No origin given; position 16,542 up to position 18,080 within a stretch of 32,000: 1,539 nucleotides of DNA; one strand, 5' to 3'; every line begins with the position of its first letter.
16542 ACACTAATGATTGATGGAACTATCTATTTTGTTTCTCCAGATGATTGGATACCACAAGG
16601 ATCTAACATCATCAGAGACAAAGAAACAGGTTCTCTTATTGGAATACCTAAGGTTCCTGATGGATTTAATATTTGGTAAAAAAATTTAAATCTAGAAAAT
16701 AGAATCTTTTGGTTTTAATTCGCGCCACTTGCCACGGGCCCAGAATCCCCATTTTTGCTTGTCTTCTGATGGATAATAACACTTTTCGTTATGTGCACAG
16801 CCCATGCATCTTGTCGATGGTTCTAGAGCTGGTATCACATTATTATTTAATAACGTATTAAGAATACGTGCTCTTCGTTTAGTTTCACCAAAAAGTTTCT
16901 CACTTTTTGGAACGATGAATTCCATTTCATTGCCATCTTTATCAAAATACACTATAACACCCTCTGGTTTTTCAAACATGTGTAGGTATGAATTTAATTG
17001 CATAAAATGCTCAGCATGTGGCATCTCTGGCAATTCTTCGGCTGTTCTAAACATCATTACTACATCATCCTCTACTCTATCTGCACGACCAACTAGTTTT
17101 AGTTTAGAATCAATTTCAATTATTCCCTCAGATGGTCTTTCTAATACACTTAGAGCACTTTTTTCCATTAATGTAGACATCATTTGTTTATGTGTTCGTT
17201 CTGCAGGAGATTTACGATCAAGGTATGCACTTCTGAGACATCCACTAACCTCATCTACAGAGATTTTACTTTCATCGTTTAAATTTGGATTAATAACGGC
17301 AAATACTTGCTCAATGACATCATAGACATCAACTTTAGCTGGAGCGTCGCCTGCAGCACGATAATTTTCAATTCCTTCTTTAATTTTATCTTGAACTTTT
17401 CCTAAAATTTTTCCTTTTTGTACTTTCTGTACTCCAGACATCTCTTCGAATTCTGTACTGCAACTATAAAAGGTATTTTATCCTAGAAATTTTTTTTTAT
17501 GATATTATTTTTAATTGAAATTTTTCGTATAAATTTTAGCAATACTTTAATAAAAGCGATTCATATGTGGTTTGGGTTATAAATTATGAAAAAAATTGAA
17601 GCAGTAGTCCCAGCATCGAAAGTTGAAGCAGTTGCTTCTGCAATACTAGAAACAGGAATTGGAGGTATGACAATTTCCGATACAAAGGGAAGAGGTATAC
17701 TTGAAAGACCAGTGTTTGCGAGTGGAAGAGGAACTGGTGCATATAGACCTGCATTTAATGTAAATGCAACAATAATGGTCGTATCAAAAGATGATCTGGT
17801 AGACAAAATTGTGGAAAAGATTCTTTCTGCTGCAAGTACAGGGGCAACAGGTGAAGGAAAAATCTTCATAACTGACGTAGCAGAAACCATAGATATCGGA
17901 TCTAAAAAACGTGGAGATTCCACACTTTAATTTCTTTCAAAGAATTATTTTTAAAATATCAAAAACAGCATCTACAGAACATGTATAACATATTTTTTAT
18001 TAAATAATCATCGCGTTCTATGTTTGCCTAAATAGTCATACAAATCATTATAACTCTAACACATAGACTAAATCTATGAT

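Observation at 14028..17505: Perfect 74-bp direct repeat duplicates the amt promoter and start codon, and brackets a 3.4-kb block separating amt from P-II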

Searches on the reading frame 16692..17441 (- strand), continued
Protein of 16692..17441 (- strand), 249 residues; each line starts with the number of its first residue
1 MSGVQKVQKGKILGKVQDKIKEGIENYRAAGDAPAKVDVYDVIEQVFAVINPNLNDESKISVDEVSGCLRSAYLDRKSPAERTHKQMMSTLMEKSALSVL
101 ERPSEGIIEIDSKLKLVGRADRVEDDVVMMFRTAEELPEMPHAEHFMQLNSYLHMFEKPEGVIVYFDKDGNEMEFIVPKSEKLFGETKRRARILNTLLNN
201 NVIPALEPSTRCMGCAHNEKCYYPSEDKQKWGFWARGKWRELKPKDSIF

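Call 45: search_solved_structures(query=A3, max_evalue=1, show_alignments=2)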
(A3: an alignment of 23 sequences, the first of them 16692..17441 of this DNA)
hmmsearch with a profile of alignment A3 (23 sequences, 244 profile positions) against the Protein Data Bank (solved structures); distinct sequences matched with E-value up to 1: 1.
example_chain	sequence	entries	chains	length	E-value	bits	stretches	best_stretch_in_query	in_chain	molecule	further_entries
4ic1_A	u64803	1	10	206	1.4e-05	28.2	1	44-173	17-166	Uncharacterized protein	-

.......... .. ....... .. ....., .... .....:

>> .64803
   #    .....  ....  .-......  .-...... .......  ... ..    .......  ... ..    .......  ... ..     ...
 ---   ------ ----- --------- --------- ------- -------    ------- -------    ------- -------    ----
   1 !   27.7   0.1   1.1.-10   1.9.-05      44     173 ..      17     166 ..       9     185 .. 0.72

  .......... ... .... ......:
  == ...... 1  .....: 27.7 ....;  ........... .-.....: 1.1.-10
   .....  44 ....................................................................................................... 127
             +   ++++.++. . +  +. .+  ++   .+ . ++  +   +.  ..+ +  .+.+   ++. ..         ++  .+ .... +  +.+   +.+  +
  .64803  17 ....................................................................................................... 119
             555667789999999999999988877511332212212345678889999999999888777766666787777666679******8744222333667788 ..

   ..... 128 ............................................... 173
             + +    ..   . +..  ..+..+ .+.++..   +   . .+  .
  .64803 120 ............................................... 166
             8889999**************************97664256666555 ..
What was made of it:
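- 16692..17441 (-): Solo Cas4-family protein, 249 aa. The four cysteines are conserved; the motif III glutamate is not. Profile hit to 4IC1 at E 1.4e-5 (call 45).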

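Call 46: find_encoding_contigs(protein=P0021, flank=7000, max_places=1)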
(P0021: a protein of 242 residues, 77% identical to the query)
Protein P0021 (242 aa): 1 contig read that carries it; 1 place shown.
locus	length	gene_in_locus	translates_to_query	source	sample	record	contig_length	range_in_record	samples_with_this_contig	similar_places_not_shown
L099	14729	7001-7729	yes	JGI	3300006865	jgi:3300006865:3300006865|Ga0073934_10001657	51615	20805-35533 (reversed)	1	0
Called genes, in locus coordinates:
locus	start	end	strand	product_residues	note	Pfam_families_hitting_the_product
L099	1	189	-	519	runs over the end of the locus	PF04055:Radical_SAM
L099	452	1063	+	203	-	-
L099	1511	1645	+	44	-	-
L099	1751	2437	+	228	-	PF01902:Diphthami_syn_2_N, PF28410:Diphthami_syn_2_C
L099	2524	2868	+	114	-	PF00543:P-II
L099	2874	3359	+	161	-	-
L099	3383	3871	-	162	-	-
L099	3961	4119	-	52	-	-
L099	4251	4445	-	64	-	-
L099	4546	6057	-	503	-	PF00909:Ammonium_transp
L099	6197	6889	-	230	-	-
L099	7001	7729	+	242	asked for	-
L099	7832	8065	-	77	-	-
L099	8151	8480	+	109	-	PF02426:MIase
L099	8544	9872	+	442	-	PF01656:CbiA (faint), PF02881:SRP54_N, PF13401:AAA_22 (faint), PF00448:SRP54, PF02978:SRP_SPB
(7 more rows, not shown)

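Call 47: find_encoding_contigs(protein=P0017, flank=7000, max_places=1)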
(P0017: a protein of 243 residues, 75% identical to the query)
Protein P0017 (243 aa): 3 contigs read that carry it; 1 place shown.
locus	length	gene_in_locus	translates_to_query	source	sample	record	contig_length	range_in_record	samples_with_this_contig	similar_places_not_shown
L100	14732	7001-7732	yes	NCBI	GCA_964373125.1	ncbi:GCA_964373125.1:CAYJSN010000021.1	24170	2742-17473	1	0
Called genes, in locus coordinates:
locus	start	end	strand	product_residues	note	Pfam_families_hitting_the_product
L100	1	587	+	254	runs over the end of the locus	PF01978:TrmB, PF09339:HTH_IclR (faint), PF11495:TrmB_EBD_N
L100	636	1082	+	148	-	PF01325:Fe_dep_repress, PF02742:Fe_dep_repr_C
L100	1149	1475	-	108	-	-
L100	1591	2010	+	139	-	-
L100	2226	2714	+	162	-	-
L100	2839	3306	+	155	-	-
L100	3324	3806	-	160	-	-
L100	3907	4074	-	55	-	-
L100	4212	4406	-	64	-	-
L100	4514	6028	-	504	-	PF00909:Ammonium_transp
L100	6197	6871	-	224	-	PF06439:3keto-disac_hyd (faint)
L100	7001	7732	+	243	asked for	-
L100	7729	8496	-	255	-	-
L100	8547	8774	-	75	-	-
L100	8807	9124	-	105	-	PF03091:CutA1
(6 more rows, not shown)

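Call 48: find_encoding_contigs(protein=P0004, flank=7000, max_places=3)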
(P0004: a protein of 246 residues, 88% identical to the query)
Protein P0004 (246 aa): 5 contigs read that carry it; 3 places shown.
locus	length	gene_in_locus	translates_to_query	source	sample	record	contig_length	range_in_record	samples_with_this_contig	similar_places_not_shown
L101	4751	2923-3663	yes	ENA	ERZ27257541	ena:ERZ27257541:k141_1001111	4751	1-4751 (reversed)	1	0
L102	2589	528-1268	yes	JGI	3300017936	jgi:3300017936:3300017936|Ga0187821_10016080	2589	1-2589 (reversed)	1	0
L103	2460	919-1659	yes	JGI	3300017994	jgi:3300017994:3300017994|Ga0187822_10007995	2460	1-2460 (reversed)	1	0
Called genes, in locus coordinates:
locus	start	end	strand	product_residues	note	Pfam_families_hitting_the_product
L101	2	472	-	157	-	?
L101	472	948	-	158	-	PF08069:Ribosomal_S13_N, PF00312:Ribosomal_S15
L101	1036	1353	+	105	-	-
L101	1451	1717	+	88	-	-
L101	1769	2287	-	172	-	-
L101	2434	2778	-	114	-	PF00543:P-II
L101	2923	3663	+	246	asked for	-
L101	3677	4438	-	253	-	-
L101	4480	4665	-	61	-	-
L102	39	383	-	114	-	PF00543:P-II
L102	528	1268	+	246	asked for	-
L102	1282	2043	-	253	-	-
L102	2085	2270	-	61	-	-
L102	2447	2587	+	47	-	?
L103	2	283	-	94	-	?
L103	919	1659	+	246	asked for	-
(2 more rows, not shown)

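Call 74: find_related_loci(query=A3, collection=viral_contigs, flank=6000)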
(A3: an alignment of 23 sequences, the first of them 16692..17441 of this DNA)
Query A3 (249 aa) in viral_contigs; peptide patterns used: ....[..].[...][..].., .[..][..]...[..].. (x = any residue, [..] = any of these).
7 stretches matched a pattern, but none encodes a relative of the query by tblastn (E <= 1e-3).

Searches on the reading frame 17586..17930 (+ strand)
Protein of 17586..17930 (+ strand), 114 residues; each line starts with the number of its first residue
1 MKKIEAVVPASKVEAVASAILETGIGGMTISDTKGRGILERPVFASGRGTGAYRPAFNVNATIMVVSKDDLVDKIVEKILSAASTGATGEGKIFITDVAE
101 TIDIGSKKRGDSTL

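Call 5: search_protein_families(library=pfam, proteins=[window:17586-17930:+], max_evalue=0.01)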
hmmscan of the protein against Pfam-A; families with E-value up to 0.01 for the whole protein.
window:17586-17930:+ (114 aa): 1 family
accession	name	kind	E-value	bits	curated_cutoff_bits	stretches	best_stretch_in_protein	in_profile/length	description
PF00543.27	P-II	-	3.8e-18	66.2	25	1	1-104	1-98/102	Nitrogen regulatory protein P-II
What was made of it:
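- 17586..17930 (+): P-II gene, divergent from the Cas4-like gene, with its own conserved promoter. PF00543 (call 5).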

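Call 11: find_encoding_contigs(protein=window:17586-17930:+, flank=10000, max_places=10)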
Protein window:17586-17930:+ (114 aa): 7 contigs read that carry it; 7 places shown.
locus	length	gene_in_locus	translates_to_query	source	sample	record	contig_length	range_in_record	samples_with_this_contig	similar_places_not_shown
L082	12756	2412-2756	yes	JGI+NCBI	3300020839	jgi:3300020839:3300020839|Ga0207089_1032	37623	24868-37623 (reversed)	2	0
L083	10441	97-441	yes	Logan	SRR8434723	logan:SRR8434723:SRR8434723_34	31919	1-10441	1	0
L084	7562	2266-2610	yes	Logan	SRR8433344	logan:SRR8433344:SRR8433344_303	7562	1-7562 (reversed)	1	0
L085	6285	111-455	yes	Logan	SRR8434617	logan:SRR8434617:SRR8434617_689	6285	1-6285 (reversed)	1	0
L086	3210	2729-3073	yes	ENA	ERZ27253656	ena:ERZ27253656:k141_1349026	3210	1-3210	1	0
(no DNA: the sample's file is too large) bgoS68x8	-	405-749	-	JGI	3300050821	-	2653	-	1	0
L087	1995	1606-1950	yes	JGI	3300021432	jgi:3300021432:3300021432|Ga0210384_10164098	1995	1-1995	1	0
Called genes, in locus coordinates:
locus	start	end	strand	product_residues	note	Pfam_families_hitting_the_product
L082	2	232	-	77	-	?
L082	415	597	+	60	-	-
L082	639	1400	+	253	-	-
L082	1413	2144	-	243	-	-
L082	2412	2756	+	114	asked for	PF00543:P-II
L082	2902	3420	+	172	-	-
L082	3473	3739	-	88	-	-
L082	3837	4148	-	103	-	-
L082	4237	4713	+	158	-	PF08069:Ribosomal_S13_N, PF00312:Ribosomal_S15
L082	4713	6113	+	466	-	PF01368:DHH (weak), PF21763:DHH_CID, PF02272:DHHA1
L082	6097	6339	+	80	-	-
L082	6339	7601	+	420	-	PF02403:Seryl_tRNA_N, PF00587:tRNA-synt_2b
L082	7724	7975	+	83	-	-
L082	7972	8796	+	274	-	-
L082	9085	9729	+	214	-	-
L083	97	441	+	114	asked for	PF00543:P-II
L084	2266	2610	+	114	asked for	PF00543:P-II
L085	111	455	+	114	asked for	PF00543:P-II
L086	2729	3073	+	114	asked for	PF00543:P-II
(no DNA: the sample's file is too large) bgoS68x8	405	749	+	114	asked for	PF00543:P-II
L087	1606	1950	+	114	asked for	PF00543:P-II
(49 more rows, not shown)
